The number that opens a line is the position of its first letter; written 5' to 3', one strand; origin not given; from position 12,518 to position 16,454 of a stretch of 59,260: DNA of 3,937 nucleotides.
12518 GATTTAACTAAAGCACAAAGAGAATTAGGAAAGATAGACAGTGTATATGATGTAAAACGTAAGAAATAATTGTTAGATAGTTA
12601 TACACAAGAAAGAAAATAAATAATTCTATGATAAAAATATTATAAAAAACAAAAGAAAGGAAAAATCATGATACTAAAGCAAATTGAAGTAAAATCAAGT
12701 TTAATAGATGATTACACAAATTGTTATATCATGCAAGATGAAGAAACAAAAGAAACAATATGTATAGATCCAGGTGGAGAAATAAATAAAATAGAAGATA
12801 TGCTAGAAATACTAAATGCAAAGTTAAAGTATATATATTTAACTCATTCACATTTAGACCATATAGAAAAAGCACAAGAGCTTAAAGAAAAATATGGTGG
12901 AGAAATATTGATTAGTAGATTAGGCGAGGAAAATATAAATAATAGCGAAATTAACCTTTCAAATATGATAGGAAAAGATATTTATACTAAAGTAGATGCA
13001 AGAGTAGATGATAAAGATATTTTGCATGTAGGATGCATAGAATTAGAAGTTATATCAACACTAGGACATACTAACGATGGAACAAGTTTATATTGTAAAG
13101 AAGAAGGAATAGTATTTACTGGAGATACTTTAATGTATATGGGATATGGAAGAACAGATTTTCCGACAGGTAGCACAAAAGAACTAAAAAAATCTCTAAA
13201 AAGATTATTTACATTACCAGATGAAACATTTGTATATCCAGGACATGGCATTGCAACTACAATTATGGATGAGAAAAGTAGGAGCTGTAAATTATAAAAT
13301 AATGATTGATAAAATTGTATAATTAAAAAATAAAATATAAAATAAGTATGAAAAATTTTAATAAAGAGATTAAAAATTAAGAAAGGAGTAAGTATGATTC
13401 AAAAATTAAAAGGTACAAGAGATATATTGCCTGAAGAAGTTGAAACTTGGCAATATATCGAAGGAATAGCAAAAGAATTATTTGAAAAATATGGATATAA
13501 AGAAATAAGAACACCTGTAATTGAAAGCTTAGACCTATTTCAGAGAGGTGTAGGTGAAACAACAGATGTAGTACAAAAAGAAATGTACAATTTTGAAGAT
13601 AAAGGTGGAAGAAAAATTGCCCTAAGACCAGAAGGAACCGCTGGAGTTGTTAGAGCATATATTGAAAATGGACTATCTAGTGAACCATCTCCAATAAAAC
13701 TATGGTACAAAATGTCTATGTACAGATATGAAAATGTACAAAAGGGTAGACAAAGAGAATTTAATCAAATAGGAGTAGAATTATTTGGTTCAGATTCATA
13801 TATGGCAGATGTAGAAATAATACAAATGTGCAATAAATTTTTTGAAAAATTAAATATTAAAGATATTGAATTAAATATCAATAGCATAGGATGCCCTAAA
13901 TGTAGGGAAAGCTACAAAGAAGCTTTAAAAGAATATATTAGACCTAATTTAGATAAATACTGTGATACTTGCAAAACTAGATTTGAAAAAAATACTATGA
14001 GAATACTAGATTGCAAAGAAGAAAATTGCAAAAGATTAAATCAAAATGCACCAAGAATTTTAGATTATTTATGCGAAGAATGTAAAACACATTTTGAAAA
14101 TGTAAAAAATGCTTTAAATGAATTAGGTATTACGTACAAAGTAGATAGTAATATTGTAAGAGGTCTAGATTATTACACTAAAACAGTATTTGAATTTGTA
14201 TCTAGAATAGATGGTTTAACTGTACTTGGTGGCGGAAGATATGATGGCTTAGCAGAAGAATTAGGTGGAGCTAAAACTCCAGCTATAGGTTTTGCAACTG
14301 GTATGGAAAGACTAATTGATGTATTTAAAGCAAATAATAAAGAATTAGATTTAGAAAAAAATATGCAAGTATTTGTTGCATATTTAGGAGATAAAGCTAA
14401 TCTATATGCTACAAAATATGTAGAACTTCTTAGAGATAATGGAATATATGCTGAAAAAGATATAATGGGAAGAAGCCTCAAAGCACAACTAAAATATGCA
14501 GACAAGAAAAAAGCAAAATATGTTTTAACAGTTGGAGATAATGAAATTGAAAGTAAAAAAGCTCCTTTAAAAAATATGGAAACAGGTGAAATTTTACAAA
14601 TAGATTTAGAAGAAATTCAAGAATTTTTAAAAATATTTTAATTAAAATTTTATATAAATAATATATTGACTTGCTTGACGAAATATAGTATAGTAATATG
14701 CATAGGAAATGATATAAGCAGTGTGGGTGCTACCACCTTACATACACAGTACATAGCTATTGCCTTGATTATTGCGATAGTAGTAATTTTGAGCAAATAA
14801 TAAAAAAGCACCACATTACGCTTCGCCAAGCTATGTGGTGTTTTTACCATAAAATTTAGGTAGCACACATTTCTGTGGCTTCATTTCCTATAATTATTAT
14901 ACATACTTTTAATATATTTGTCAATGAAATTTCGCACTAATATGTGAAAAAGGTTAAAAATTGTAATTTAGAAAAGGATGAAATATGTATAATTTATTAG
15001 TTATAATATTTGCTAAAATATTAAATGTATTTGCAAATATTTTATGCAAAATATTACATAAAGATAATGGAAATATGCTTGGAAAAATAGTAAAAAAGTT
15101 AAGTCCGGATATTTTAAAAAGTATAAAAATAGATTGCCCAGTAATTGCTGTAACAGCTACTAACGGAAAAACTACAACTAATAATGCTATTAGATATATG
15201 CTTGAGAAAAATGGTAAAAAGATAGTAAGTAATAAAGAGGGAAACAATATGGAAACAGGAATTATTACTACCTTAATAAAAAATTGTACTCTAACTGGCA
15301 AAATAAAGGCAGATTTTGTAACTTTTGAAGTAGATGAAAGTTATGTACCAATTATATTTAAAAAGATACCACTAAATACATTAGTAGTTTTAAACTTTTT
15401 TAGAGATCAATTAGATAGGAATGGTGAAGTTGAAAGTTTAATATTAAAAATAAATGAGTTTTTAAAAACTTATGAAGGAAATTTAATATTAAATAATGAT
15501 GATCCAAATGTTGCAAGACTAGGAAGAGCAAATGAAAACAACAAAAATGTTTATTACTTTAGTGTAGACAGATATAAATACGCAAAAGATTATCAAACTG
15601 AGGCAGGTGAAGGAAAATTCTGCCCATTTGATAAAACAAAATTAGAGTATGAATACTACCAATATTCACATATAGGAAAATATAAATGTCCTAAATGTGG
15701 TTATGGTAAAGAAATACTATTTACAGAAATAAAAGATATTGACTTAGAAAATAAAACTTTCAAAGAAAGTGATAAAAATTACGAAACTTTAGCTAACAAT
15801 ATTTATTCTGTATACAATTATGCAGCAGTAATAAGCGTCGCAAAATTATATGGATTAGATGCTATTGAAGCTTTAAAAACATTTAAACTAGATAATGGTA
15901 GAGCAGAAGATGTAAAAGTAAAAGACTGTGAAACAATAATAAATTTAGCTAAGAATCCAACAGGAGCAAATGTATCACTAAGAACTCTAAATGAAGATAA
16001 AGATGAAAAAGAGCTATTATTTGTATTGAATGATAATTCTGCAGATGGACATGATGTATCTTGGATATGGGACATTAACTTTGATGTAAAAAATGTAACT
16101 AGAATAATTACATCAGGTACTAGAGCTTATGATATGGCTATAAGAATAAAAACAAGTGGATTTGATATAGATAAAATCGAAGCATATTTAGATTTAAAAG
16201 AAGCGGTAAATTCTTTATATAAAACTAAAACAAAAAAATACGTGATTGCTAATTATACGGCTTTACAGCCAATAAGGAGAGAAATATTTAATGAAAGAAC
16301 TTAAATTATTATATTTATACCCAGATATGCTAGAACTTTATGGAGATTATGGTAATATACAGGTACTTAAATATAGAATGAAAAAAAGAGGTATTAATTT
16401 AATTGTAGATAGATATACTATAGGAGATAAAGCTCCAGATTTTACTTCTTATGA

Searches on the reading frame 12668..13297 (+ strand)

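Call 58: search_protein_families(library=pfam, proteins=[window:12668-13297:+], max_evalue=0.00001)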
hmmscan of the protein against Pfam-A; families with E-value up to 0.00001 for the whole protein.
window:12668-13297:+ (209 aa): 1 family
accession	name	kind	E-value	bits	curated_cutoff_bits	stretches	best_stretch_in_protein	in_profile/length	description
PF00753.33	Lactamase_B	-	4.7e-28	98.9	22.7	1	14-193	3-196/196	Metallo-beta-lactamase superfamily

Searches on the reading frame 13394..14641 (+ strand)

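Call 58: search_protein_families(library=pfam, proteins=[window:13394-14641:+], max_evalue=0.00001)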
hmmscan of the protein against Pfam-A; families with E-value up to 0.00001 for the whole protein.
window:13394-14641:+ (415 aa): 3 families
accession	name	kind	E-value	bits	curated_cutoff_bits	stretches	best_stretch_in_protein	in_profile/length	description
PF13393.11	tRNA-synt_His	-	2.1e-53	182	25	1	7-307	1-308/308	Histidyl-tRNA synthetase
PF00587.30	tRNA-synt_2b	-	2.7e-17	63.8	29.3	1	65-313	1-177/179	tRNA synthetase class II core domain (G, H, P, S and T)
PF03129.25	HGTP_anticodon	-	3.6e-17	62.7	21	1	325-413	1-92/94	Anticodon binding domain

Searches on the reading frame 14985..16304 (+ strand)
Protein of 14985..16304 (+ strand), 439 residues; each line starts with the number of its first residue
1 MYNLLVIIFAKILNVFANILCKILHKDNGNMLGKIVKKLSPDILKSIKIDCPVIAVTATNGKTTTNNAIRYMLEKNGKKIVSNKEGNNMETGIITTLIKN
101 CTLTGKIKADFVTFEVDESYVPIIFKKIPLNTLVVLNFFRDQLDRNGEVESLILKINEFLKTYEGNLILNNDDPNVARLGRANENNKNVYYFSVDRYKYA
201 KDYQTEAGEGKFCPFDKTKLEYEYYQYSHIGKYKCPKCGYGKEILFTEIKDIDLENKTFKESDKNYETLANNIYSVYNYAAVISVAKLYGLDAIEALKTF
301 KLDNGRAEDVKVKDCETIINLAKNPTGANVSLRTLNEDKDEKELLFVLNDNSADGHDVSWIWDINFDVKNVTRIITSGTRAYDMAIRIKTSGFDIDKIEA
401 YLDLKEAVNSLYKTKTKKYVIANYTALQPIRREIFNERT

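Call 58: search_protein_families(library=pfam, proteins=[window:14985-16304:+], max_evalue=0.00001)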
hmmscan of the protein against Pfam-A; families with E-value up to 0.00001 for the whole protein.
window:14985-16304:+ (439 aa): 2 families
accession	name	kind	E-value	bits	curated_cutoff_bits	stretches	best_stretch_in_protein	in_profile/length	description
PF08353.15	MurT_C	-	3e-33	114.5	25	1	321-427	1-110/110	MurT ligase C-terminal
PF08245.18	Mur_ligase_M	-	3.4e-11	43.9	24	1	56-221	1-179/200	Mur ligase middle domain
